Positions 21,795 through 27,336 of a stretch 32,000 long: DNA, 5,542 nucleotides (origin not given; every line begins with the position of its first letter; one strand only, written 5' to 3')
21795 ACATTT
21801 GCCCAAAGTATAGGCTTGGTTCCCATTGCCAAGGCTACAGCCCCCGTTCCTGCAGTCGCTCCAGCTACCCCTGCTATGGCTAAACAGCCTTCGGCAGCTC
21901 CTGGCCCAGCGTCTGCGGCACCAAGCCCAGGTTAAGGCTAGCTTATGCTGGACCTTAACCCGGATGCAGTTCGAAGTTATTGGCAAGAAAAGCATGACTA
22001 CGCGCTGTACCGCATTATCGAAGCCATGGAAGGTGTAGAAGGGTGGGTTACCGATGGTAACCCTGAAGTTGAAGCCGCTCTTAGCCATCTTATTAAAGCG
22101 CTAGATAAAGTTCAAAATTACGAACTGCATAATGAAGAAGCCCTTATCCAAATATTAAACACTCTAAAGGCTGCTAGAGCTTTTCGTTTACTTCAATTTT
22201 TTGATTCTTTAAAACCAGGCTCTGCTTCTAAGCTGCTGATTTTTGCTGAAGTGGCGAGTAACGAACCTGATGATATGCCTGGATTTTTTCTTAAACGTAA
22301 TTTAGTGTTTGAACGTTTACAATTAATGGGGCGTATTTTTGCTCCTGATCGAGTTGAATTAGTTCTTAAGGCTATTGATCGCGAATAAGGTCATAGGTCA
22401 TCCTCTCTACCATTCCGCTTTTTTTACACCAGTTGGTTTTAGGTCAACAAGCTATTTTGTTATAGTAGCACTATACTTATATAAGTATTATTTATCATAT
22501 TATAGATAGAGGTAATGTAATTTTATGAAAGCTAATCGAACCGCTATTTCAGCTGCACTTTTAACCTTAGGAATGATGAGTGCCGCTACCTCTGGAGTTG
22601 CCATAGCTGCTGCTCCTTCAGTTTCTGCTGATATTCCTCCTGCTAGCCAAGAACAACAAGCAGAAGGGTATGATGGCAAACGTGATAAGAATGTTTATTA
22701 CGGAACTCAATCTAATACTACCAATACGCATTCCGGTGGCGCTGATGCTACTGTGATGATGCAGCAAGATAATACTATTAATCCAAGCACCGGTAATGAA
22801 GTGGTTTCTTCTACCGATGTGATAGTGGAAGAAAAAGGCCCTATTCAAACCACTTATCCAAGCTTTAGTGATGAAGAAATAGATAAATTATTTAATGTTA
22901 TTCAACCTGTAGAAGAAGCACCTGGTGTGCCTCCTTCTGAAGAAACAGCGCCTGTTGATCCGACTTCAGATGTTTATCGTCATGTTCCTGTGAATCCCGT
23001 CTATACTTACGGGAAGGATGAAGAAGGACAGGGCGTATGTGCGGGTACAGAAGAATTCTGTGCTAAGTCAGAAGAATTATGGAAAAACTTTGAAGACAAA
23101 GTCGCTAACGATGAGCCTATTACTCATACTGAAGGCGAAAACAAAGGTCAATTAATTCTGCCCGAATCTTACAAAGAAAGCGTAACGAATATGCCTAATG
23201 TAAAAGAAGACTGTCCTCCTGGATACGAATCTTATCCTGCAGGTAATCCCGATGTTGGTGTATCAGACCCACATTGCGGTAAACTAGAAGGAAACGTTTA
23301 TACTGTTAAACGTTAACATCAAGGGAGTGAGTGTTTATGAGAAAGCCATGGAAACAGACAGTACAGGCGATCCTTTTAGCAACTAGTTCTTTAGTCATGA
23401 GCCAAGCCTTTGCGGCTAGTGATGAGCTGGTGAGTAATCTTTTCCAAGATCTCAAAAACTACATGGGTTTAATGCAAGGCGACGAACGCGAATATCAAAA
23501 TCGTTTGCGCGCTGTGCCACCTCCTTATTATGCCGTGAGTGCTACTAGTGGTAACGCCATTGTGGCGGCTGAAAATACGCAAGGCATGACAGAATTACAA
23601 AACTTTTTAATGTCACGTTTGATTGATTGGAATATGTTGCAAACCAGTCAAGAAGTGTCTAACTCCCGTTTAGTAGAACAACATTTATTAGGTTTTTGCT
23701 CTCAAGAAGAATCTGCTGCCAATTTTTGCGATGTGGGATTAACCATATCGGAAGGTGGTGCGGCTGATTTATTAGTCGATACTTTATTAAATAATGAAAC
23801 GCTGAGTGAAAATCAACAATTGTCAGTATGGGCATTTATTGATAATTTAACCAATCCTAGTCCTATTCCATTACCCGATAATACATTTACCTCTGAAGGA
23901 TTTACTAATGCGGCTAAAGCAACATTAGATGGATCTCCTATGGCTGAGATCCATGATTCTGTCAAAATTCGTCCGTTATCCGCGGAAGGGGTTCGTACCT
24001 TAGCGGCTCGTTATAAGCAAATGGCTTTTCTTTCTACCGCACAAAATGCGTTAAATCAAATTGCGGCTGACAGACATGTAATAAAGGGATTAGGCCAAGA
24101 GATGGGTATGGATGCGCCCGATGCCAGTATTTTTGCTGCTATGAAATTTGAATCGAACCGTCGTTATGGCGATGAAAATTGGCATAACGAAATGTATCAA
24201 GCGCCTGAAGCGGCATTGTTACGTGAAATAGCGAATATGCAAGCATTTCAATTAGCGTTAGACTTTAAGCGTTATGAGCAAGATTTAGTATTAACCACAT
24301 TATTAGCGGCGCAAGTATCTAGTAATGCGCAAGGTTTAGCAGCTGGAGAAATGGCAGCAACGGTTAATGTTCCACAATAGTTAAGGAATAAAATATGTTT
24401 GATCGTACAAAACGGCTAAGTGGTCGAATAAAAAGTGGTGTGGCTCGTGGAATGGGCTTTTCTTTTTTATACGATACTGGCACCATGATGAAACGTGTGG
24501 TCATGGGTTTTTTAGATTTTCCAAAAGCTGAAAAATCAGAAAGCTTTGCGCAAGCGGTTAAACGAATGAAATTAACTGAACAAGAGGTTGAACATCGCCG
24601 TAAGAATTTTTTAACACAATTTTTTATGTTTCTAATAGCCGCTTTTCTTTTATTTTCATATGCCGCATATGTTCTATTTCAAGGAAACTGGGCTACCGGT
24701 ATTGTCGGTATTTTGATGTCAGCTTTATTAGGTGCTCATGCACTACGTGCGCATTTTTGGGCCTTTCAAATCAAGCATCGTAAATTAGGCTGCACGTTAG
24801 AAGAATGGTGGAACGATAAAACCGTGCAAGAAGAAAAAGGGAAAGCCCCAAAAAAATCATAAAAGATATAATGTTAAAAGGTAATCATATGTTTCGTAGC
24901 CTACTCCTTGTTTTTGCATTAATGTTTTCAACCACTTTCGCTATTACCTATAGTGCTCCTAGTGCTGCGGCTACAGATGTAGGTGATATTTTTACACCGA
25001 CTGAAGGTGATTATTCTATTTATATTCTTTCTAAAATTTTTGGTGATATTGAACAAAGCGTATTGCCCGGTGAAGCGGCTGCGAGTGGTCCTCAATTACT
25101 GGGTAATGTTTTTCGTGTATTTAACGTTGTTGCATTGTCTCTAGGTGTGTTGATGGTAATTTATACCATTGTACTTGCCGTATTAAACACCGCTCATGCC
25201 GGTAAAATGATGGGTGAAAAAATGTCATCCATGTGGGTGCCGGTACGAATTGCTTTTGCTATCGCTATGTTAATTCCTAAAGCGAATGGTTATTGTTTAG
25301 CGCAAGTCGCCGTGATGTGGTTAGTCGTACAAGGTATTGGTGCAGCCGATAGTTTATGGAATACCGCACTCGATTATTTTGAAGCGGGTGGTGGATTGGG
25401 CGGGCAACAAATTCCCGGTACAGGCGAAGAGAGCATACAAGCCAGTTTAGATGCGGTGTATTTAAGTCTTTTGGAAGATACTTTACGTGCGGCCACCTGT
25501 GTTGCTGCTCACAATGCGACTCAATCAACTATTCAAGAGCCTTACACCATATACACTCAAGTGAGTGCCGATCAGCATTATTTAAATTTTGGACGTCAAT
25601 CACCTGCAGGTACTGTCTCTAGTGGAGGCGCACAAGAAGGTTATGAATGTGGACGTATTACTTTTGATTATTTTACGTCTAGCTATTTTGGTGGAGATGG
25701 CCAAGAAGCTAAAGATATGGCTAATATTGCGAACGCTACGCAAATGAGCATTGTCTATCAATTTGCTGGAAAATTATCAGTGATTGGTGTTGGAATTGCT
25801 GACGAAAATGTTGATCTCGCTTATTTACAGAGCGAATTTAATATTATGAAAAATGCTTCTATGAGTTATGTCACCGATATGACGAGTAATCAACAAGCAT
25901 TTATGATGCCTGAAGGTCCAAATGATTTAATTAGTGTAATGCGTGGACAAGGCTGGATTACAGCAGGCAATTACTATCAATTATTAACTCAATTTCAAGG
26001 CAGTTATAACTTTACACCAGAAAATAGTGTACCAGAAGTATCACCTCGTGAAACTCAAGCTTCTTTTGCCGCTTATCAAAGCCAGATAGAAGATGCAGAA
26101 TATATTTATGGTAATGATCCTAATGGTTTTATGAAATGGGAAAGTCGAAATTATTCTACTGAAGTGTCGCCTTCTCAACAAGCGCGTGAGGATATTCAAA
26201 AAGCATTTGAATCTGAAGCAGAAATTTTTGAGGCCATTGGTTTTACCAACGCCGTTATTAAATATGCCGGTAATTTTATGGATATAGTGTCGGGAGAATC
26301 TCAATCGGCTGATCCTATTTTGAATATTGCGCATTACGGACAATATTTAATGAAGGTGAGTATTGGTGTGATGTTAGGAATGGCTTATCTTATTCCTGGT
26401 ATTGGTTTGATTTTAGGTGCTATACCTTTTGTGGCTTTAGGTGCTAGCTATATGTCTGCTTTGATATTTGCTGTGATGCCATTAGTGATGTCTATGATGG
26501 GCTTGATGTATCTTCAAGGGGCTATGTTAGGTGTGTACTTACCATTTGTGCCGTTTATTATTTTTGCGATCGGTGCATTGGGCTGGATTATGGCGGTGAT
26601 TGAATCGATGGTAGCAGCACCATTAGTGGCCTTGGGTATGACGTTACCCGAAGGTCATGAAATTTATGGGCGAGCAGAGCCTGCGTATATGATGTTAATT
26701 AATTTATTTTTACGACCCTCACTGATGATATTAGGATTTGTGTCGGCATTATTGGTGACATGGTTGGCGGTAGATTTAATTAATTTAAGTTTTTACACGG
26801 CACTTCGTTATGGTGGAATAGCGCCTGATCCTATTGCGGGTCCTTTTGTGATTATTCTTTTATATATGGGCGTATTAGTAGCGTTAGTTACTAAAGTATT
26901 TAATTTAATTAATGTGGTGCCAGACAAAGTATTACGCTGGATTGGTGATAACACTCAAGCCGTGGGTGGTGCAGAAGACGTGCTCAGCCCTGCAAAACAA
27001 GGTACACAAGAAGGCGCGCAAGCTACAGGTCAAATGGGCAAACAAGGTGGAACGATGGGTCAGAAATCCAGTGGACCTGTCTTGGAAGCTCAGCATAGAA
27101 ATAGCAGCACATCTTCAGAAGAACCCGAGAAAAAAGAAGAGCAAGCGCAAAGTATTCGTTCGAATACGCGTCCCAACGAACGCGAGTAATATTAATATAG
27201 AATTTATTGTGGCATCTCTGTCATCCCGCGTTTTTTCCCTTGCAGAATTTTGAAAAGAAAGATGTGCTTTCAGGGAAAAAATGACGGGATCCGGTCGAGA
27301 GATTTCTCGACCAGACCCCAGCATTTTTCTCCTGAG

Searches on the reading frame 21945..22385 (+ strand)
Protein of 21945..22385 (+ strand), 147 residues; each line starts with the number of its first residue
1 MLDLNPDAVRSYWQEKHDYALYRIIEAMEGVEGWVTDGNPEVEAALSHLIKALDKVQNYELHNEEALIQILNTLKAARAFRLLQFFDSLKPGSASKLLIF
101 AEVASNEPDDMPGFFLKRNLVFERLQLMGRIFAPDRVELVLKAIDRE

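Call 3: search_protein_families(library=pfam, proteins=[window:21945-22385:+], max_evalue=1)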
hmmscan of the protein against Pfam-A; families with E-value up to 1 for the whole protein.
window:21945-22385:+ (147 aa): 2 families
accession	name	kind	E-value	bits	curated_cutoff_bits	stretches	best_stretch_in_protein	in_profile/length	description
PF23130.1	IcmW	-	3.2e-46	157.5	27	1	3-145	1-143/144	IcmW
PF19585.4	DUF6092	-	0.02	15.6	28.7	1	10-74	15-78/86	Family of unknown function (DUF6092)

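Call 4: search_protein_families(library=ncbifam, proteins=[window:21945-22385:+], max_evalue=1)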
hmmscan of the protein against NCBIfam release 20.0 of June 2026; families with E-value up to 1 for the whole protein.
window:21945-22385:+ (147 aa): 1 family
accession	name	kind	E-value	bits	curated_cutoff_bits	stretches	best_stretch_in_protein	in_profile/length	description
NF038222.1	IcmW_IVB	equivalog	4.5e-39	133.9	100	1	1-136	1-139/139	type IVB secretion system protein IcmW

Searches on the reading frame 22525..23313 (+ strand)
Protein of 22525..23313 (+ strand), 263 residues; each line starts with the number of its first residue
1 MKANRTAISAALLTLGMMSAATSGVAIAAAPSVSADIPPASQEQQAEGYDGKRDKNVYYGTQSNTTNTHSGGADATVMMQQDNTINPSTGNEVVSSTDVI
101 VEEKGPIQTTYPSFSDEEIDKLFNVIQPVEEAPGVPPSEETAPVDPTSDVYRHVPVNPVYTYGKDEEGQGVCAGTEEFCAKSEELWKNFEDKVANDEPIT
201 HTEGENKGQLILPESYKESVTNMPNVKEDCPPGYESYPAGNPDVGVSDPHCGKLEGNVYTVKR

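Call 3: search_protein_families(library=pfam, proteins=[window:22525-23313:+], max_evalue=1)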
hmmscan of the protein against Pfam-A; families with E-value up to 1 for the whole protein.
window:22525-23313:+ (263 aa): 1 family
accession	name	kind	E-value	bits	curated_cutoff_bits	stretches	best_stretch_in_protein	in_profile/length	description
PF20608.4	Phage_tube_C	-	0.015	16.1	24.1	0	62-109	7-51/82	Phage tail tube protein C-terminal domain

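Call 4: search_protein_families(library=ncbifam, proteins=[window:22525-23313:+], max_evalue=1)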
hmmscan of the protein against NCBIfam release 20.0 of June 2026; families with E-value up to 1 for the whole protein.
window:22525-23313:+ (263 aa): 0 families

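Call 81: search_protein_families(library=pfam, proteins=[window:22525-23313:+], max_evalue=0.1)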
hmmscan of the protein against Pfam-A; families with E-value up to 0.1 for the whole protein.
window:22525-23313:+ (263 aa): 1 family
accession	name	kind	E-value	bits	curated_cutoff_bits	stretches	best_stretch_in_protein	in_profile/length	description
PF20608.4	Phage_tube_C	-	0.015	16.1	24.1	0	62-109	7-51/82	Phage tail tube protein C-terminal domain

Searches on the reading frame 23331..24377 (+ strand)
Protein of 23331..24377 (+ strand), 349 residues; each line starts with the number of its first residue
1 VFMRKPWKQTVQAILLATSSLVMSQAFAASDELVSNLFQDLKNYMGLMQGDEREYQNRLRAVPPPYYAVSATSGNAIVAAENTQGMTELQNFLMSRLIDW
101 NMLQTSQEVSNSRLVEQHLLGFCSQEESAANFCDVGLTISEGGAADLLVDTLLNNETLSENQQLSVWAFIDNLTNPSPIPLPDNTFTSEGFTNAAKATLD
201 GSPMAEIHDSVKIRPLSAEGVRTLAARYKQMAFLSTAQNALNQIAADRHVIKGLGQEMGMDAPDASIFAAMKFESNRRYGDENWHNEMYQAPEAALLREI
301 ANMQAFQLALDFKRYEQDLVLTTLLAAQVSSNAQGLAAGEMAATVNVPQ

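Call 3: search_protein_families(library=pfam, proteins=[window:23331-24377:+], max_evalue=1)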
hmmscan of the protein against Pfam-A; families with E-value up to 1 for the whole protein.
window:23331-24377:+ (349 aa): 1 family
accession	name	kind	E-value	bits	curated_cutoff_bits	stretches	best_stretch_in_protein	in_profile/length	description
PF16365.12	EutK_C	-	0.091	13.2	27.5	1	326-346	5-25/52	Ethanolamine utilization protein EutK C-terminus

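Call 4: search_protein_families(library=ncbifam, proteins=[window:23331-24377:+], max_evalue=1)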
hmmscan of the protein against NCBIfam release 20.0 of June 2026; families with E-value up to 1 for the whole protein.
window:23331-24377:+ (349 aa): 0 families

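Call 81: search_protein_families(library=pfam, proteins=[window:23331-24377:+], max_evalue=0.1)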
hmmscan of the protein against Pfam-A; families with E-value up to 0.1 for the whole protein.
window:23331-24377:+ (349 aa): 1 family
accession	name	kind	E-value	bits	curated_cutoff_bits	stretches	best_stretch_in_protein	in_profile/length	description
PF16365.12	EutK_C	-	0.091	13.2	27.5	0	326-346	5-25/52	Ethanolamine utilization protein EutK C-terminus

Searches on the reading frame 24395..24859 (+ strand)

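Call 3: search_protein_families(library=pfam, proteins=[window:24395-24859:+], max_evalue=1)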
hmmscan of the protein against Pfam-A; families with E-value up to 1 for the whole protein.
window:24395-24859:+ (155 aa): 4 families
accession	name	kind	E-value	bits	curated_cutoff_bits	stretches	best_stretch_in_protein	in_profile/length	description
PF06738.18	ThrE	-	0.014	15.3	26.3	1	28-114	55-145/241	Putative threonine/serine exporter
PF07332.16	Phage_holin_3_6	-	0.038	14.5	28.4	1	56-119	17-90/116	Putative Actinobacterial Holin-X, holin superfamily III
PF03419.18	Peptidase_U4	-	0.097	12.4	28.4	1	68-145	81-160/284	Sporulation factor SpoIIGA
PF17280.7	DUF5345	-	0.96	10.1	27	0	62-100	27-65/77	Family of unknown function (DUF5345)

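Call 4: search_protein_families(library=ncbifam, proteins=[window:24395-24859:+], max_evalue=1)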
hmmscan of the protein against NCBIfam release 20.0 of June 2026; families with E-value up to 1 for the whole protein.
window:24395-24859:+ (155 aa): 1 family
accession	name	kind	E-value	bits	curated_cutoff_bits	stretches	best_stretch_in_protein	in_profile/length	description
NF038219.1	IcmV_IVB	equivalog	8.6e-29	100.5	100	1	25-142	28-145/149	type IVB secretion system protein IcmV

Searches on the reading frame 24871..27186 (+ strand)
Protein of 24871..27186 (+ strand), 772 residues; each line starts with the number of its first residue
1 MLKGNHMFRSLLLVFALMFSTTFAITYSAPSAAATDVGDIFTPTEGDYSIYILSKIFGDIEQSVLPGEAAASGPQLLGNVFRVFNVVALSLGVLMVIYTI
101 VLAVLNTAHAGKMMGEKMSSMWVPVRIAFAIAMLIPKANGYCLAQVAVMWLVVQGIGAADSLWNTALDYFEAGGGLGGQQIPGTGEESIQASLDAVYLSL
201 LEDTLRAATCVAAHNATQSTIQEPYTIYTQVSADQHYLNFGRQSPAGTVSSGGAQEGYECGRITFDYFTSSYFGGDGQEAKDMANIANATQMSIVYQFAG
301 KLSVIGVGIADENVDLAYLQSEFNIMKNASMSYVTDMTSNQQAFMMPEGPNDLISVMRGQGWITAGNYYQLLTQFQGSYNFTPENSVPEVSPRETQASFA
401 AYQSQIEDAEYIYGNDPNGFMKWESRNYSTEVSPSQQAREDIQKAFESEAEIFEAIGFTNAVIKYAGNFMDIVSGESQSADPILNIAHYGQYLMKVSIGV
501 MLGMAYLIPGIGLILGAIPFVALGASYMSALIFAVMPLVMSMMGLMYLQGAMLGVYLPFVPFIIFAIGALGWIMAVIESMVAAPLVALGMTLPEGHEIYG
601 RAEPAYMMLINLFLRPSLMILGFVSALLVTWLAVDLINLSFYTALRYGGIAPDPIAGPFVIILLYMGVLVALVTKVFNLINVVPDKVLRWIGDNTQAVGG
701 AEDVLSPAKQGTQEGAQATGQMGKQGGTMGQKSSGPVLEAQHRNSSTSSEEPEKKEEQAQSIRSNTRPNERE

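Call 3: search_protein_families(library=pfam, proteins=[window:24871-27186:+], max_evalue=1)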
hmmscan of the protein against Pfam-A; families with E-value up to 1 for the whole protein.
window:24871-27186:+ (772 aa): 0 families

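Call 4: search_protein_families(library=ncbifam, proteins=[window:24871-27186:+], max_evalue=1)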
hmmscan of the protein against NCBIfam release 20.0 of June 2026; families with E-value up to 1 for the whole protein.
window:24871-27186:+ (772 aa): 2 families
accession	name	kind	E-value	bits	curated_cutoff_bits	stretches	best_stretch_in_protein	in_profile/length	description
NF033886.1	T4SS_DotA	equivalog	8.9e-118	395.3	500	3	475-695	561-789/790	type IVB secretion system protein DotA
TIGR04346.1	DotA_TraY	subfamily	2.9e-104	350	100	1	49-692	2-656/656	DotA/TraY family protein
